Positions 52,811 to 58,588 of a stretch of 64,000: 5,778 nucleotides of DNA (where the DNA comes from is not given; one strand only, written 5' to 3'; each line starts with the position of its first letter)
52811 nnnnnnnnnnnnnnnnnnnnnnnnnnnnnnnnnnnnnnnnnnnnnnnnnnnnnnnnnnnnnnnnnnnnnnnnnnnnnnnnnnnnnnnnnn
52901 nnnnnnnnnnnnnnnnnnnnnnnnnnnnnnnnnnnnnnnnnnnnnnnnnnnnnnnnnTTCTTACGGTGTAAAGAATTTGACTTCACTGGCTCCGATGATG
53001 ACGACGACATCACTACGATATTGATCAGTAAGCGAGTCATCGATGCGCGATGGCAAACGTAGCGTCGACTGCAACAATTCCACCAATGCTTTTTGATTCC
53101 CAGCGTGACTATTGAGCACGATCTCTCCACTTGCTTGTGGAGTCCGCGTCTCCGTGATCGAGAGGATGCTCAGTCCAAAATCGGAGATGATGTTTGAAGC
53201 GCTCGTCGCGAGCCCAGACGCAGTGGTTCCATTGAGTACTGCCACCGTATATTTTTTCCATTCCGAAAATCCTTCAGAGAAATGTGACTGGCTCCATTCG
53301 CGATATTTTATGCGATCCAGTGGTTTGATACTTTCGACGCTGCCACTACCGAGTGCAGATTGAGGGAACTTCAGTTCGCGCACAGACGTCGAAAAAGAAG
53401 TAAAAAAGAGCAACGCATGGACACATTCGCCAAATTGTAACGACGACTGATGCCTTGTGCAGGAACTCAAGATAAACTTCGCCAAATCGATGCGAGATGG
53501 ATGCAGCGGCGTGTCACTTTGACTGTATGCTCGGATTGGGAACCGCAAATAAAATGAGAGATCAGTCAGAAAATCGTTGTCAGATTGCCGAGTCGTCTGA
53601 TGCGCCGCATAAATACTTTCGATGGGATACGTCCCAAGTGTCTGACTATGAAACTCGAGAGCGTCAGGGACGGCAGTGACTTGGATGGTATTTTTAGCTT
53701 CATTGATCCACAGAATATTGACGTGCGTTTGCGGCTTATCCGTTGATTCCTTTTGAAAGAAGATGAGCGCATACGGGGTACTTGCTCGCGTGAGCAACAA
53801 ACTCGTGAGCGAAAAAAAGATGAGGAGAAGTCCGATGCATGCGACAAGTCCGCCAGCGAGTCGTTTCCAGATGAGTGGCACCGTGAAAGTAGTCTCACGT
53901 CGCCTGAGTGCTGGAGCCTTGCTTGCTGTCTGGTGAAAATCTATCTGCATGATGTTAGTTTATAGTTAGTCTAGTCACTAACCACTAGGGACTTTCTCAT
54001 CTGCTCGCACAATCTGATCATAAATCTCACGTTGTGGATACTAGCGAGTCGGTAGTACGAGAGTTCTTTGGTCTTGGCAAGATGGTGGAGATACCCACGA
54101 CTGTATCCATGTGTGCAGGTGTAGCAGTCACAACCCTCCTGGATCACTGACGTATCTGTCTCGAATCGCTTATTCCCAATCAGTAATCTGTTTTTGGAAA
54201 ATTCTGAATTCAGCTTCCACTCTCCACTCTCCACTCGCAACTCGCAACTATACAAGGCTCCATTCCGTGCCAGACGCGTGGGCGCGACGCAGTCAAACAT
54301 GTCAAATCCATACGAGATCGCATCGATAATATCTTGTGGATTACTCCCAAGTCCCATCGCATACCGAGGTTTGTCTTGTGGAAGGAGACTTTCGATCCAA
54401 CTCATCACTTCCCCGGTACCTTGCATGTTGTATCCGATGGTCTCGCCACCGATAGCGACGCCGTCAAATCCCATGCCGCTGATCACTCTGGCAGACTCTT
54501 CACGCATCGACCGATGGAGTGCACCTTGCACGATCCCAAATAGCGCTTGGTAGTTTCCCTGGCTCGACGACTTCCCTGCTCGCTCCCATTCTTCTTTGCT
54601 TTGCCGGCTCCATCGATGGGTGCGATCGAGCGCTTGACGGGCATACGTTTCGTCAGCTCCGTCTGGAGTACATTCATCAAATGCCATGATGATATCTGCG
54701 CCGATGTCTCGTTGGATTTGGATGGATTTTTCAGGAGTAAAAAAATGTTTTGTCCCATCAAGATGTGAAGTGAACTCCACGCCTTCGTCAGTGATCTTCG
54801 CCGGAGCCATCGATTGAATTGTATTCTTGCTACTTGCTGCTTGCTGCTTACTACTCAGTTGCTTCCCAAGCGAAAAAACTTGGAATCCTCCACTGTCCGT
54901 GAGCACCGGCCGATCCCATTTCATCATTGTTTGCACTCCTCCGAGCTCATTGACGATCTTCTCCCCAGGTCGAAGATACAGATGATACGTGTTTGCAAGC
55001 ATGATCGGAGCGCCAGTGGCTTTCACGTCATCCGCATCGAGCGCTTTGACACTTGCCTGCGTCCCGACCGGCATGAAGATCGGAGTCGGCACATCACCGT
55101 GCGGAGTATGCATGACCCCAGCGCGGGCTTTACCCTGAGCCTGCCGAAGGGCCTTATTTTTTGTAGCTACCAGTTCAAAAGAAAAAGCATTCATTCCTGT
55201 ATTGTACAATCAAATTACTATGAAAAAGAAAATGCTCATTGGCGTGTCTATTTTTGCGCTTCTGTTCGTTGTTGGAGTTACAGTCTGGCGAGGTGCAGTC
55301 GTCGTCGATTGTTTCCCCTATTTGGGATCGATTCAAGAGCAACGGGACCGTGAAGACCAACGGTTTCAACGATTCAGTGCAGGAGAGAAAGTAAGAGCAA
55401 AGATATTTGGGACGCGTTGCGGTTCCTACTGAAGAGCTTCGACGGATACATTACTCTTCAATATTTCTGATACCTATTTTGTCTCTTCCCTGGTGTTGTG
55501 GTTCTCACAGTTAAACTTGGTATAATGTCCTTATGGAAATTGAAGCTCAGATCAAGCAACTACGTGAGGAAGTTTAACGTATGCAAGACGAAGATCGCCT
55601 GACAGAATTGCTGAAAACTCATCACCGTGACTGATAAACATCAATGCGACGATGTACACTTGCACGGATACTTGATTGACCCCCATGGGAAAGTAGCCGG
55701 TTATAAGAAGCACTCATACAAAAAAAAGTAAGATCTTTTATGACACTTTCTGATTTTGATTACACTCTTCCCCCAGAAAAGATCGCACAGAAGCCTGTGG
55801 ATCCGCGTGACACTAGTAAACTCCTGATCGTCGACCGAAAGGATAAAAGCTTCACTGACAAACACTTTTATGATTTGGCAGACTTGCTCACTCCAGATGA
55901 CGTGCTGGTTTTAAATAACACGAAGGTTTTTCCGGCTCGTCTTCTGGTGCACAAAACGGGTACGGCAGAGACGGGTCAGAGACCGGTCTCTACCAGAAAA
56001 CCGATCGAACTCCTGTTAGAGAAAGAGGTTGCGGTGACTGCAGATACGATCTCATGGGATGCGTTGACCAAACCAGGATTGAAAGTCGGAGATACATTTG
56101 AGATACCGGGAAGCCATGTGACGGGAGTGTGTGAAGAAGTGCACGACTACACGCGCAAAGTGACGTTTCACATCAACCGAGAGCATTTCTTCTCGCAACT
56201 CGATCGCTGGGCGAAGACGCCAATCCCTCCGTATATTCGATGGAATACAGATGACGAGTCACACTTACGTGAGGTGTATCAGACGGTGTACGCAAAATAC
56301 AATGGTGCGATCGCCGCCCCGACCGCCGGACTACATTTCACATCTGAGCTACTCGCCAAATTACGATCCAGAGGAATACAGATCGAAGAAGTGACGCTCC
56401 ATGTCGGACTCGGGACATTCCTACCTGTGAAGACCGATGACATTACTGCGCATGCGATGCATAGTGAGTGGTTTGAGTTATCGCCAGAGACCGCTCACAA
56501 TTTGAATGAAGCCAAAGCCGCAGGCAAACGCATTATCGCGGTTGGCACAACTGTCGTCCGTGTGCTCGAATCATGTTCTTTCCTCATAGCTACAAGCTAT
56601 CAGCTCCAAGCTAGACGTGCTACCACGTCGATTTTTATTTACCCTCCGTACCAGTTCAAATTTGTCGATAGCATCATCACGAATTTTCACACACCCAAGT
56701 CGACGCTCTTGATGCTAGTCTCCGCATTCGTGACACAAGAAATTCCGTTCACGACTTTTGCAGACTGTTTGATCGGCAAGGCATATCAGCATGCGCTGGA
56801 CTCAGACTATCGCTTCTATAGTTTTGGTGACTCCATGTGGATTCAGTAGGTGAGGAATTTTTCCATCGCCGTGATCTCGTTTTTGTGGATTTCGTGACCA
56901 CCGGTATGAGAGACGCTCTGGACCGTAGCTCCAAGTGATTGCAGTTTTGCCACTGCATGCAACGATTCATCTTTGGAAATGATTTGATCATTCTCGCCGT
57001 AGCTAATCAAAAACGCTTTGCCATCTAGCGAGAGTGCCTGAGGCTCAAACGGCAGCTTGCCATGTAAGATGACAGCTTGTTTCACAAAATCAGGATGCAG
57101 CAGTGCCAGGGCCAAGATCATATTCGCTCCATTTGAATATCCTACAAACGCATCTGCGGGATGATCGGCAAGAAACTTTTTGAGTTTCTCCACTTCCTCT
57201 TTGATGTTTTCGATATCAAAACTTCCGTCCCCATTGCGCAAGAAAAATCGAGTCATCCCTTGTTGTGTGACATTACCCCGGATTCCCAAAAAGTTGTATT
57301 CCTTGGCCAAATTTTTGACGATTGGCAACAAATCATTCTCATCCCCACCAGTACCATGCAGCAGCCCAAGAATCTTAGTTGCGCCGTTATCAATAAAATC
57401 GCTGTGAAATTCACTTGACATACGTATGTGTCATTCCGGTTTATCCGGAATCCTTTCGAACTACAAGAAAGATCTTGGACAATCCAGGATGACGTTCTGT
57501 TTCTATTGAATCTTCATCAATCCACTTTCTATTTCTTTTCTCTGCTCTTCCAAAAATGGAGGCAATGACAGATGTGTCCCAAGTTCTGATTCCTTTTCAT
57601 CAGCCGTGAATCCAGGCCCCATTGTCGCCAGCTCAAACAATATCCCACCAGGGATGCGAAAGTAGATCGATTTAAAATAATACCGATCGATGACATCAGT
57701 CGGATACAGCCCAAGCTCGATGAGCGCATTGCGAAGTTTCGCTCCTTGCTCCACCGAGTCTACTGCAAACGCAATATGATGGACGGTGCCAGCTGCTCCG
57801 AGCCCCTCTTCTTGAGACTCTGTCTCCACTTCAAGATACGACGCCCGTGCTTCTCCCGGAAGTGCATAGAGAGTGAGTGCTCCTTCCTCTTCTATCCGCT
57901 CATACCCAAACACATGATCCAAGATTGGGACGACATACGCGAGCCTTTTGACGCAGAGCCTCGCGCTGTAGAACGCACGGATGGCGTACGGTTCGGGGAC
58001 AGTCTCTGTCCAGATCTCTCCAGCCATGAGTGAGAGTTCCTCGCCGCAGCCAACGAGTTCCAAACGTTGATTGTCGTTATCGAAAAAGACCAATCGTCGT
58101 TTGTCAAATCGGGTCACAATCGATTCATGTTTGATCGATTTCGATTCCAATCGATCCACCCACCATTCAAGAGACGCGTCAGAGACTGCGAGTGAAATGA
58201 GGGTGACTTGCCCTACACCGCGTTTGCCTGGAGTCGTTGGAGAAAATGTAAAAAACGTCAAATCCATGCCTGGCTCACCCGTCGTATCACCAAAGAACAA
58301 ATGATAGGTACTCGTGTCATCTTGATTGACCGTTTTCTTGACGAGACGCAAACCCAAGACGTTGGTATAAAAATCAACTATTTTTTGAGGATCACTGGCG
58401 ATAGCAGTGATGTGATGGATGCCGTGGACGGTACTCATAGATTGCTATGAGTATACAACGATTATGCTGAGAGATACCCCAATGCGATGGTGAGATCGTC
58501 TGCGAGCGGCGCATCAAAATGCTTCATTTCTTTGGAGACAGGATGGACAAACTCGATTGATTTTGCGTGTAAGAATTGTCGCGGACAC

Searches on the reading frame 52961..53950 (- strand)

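Call 14: search_protein_families(library=pfam, proteins=[window:52961-53950:-])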
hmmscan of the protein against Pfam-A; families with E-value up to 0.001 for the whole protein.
window:52961-53950:- (329 aa): 1 family
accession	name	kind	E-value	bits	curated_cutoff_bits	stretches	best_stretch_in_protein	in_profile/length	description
PF13399.11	LytR_C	-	4.4e-08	34.4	22.2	1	234-321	2-84/86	LytR cell envelope-related transcriptional attenuator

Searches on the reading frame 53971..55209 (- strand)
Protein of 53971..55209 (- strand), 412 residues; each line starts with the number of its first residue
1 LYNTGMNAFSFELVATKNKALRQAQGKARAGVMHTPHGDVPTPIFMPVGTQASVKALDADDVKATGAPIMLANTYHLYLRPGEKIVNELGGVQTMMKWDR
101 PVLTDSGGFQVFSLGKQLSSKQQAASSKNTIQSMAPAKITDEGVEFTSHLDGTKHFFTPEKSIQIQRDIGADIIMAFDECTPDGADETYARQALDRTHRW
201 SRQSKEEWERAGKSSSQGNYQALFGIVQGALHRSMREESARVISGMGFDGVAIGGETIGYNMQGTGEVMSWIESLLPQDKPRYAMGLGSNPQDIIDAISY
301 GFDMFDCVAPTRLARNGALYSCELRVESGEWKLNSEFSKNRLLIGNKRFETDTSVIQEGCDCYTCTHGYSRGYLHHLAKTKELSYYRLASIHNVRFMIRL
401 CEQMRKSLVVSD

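Call 14: search_protein_families(library=pfam, proteins=[window:53971-55209:-])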
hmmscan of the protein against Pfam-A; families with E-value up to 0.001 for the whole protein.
window:53971-55209:- (412 aa): 1 family
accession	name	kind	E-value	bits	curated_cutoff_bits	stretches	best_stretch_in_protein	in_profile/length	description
PF01702.25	TGT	-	2.1e-127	425.5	26.3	1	27-408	2-339/357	Queuine tRNA-ribosyltransferase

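Call 18: find_homologous_proteins(query=window:53971-55209:-, max_evalue=1e-30)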
Query window:53971-55209:- (412 aa): 8000 proteins with E <= 1e-30 among 8000 candidates; the best 120 are listed.
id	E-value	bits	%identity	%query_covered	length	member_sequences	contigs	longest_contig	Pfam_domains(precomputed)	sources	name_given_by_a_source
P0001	3.3e-276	934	100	99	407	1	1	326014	PF01702.26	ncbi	-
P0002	6.3e-224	762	83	98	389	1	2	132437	PF01702.26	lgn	-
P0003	7.3e-214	728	82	92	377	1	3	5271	PF01702.26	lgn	-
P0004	4.5e-206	703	75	98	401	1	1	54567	PF01702.26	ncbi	-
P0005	1.7e-205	701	75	99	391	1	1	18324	PF01702.26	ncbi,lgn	-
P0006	6.3e-201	686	75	97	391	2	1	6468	PF01702.26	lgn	-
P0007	1.9e-197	674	74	98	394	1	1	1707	PF01702.26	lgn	-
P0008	1.1e-193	662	73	97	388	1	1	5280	PF01702.26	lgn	-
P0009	3.3e-187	641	68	98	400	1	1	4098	PF01702.26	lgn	-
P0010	9.5e-186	636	69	98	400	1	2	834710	PF01702.26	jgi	jgi:queuine tRNA-ribosyltransferase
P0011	1.8e-185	635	70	99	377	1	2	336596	PF01702.26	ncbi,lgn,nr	ncbi:MAG TPA: tRNA guanosine(34) transglycosylase Tgt [Patescibacteria group bacterium]|nr:tRNA guan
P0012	4.1e-181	621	68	98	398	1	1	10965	PF01702.26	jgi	jgi:queuine tRNA-ribosyltransferase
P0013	2.4e-180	618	68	94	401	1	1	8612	PF01702.26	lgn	-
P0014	3.9e-178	611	66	98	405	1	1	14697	PF01702.26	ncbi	-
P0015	1.2e-177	609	67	97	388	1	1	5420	PF01702.26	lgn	-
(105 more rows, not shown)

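Call 20: find_related_loci(query=window:53971-55209:-, collection=genome_contigs, flank=10000)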
Query window:53971-55209:- (412 aa) in genome_contigs; peptide patterns used: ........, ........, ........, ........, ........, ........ (x = any residue, [..] = any of these).
600 stretches matched a pattern (row limit reached: there are more); 599 encode a relative of the query (tblastn E <= 1e-3); the best 80 are kept; 80 distinct loci.
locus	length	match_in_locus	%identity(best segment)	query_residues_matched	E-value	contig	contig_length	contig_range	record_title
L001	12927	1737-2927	60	2-409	2e-169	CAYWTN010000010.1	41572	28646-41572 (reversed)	MAG TPA_asm: uncultured Pseudomonadales bacterium isolate SRP344714_co1_151 genome assembly, contig: NODE_1933_length_41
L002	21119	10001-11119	56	20-409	2e-147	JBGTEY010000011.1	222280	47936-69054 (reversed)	MAG: Patescibacteria group bacterium isolate JTS-RE179 k141_3964577, whole genome shotgun sequence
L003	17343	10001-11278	45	22-408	4e-129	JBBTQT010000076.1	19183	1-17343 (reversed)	MAG: Patescibacteria group bacterium isolate H41-bin209_1 H41_bin209_1_000000000076, whole genome shotgun sequence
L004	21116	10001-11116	50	27-408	3e-127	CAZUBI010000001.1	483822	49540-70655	MAG TPA_asm: uncultured Candidatus Saccharibacteria bacterium isolate binchicken_co194_85 genome assembly, contig: NODE_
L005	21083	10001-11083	48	22-408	2e-123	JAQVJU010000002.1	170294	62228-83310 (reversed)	MAG: Candidatus Paceibacterota bacterium isolate STE_70 NODE_94_length_170294_cov_57.119606_Sandtown_E, whole genome sho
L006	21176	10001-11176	47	7-408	3e-120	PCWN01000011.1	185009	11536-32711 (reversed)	MAG: Candidatus Magasanikbacteria bacterium CG11_big_fil_rev_8_21_14_0_20_39_34 CG11_8_21_14_0.20_scaffold_162_c, whole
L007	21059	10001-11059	48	6-409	3e-113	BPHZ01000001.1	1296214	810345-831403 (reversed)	MAG: Herpetosiphonaceae bacterium KatS3mg057 DNA, contig_16310, whole genome shotgun sequence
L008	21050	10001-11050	45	9-409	2e-111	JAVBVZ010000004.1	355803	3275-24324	MAG: Christensenellaceae bacterium isolate ZNE14_Bin5 all_Scaff001905, whole genome shotgun sequence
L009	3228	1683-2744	44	5-409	1e-114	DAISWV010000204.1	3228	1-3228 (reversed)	MAG TPA_asm: Peptococcaceae bacterium isolate CTOTU5053 NODE_9017_length_3228_cov_4.116609, whole genome shotgun sequenc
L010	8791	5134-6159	46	22-408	2e-110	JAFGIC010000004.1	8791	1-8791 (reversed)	MAG: Deltaproteobacteria bacterium isolate Zod_Metabat.172 k87_28742, whole genome shotgun sequence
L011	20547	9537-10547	46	28-409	5e-110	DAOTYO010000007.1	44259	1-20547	MAG TPA_asm: Dehalococcoidia bacterium isolate H25_356 k127_561892, whole genome shotgun sequence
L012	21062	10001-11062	44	6-409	1e-109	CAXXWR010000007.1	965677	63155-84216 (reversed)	MAG: uncultured Fusibacter sp. isolate 09a0c790-c096-42bb-b34c-29f3d5964584 genome assembly, contig: contig_7, whole gen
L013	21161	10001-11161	43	2-406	3e-109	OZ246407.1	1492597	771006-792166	MAG: uncultured Candidatus Peribacteria bacterium isolate ERP124720_co1_61 genome assembly, chromosome: 1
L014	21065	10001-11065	44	1-409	3e-109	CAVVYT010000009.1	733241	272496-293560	MAG: uncultured Chloroflexia bacterium isolate MFD03899.bin.2.174 genome assembly, contig: contig_741, whole genome shot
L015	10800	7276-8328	45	8-409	4e-109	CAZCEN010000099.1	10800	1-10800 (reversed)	MAG TPA_asm: uncultured Sporomusaceae bacterium isolate binchicken_co158_163 genome assembly, contig: NODE_5250_length_1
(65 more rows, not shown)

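Call 21: find_encoding_contigs(protein=P0002, flank=10000, max_places=3)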
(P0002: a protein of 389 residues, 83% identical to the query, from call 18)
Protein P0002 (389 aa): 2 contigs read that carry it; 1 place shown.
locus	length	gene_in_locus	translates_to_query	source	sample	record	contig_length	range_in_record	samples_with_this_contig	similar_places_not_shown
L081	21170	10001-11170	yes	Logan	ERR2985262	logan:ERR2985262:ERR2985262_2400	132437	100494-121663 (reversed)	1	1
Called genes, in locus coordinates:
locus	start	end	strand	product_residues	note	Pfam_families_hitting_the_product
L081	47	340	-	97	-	-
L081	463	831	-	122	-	-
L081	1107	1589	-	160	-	-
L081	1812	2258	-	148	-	-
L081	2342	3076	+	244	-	-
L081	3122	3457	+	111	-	-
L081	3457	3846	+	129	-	PF01252:Peptidase_A8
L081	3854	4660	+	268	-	PF00849:PseudoU_synth_2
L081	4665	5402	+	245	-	-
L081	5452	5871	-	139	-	-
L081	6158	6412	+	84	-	-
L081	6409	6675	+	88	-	PF15738:YafQ_toxin (weak), PF05015:HigB-like_toxin (weak)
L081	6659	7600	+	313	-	PF00903:Glyoxalase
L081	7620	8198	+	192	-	PF03959:FSH1 (faint), PF02230:Abhydrolase_2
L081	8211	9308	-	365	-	PF02547:Queuosine_synth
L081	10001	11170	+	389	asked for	PF01702:TGT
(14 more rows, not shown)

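Call 22: find_encoding_contigs(protein=P0001, flank=10000, max_places=2)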
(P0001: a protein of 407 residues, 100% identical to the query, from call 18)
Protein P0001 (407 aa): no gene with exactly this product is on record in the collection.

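Call 32: find_encoding_contigs(protein=P0004, flank=10000, max_places=2)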
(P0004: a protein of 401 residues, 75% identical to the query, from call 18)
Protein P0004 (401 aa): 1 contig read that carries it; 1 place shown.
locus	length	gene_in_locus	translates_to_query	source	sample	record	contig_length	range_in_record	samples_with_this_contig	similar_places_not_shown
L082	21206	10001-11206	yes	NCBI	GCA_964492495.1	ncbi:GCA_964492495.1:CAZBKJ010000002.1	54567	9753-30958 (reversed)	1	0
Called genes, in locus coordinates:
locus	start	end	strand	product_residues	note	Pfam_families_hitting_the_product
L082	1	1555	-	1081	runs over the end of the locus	-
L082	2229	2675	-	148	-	-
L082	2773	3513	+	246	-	-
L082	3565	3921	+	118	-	-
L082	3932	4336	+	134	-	PF01252:Peptidase_A8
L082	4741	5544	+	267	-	PF00849:PseudoU_synth_2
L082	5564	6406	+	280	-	-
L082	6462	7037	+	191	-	-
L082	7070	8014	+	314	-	PF00903:Glyoxalase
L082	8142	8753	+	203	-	PF02230:Abhydrolase_2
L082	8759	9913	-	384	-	PF02547:Queuosine_synth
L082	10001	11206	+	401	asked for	PF01702:TGT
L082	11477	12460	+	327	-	PF13399:LytR_C (weak)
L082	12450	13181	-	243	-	PF14559:TPR_19 (weak)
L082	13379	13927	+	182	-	PF20772:TACO1_YebC_N, PF01709:Transcrip_reg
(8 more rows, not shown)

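Call 33: find_encoding_contigs(protein=P0005, flank=10000, max_places=2)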
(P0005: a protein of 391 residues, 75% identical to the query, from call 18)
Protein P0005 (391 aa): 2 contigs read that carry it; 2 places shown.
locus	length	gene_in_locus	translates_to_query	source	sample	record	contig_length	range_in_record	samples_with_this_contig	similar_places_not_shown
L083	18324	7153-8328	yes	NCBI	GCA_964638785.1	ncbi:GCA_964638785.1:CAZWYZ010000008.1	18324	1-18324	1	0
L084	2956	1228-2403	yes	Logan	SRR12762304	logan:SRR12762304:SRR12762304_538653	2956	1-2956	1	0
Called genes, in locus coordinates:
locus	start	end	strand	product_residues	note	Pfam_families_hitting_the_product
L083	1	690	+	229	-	?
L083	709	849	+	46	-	-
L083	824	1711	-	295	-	PF12760:Zn_ribbon_IS1595, PF12762:DDE_Tnp_IS1595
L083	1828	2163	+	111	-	-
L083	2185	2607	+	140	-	PF01252:Peptidase_A8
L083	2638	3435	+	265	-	PF00849:PseudoU_synth_2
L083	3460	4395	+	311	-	PF00903:Glyoxalase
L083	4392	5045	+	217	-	-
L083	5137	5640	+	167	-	-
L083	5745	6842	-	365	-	PF02547:Queuosine_synth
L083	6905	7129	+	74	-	-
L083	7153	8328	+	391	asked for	PF01702:TGT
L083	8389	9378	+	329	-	PF13399:LytR_C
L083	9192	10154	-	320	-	-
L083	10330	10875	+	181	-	PF20772:TACO1_YebC_N, PF01709:Transcrip_reg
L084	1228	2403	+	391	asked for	PF01702:TGT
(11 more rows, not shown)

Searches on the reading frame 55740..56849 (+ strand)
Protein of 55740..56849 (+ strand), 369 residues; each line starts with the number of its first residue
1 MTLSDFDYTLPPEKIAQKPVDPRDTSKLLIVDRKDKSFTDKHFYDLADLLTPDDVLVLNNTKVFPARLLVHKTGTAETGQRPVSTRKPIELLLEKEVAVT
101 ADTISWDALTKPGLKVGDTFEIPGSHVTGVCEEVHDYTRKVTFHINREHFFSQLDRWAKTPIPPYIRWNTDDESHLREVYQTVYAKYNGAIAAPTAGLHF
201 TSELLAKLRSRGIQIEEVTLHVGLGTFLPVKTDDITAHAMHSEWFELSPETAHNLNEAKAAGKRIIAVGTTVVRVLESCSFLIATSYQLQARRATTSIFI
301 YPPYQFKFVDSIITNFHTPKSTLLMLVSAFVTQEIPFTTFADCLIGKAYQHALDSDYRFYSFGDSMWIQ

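Call 51: search_protein_families(library=pfam, proteins=[window:55740-56849:+], max_evalue=0.00001)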
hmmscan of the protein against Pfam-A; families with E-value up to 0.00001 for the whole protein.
window:55740-56849:+ (369 aa): 1 family
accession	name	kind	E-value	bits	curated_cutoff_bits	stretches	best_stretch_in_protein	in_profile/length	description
PF02547.20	Queuosine_synth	-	2.4e-116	388.8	25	1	3-368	1-322/322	Queuosine biosynthesis protein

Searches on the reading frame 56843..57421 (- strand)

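Call 64: search_protein_families(library=pfam, proteins=[window:56843-57421:-], max_evalue=0.0001)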
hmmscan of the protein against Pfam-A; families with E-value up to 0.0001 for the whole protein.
window:56843-57421:- (192 aa): 4 families
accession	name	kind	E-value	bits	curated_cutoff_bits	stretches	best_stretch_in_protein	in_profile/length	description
PF02230.22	Abhydrolase_2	-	9.3e-07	29.3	23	1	85-191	102-214/217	Phospholipase/Carboxylesterase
PF03959.19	FSH1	-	8e-06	26.1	21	1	55-178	67-201/211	Serine hydrolase (FSH1)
PF01738.24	DLH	-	9.8e-06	25.7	21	1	75-174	83-183/217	Dienelactone hydrolase family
PF00561.26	Abhydrolase_1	-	1.9e-05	24.9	25.8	0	34-121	19-102/245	alpha/beta hydrolase fold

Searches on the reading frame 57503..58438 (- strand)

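Call 64: search_protein_families(library=pfam, proteins=[window:57503-58438:-], max_evalue=0.0001)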
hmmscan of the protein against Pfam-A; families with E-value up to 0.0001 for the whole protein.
window:57503-58438:- (311 aa): 1 family
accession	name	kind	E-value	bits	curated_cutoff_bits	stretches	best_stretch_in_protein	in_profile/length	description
PF00903.31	Glyoxalase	-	4.3e-22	79.2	20.6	2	6-128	1-121/121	Glyoxalase/Bleomycin resistance protein/Dioxygenase superfamily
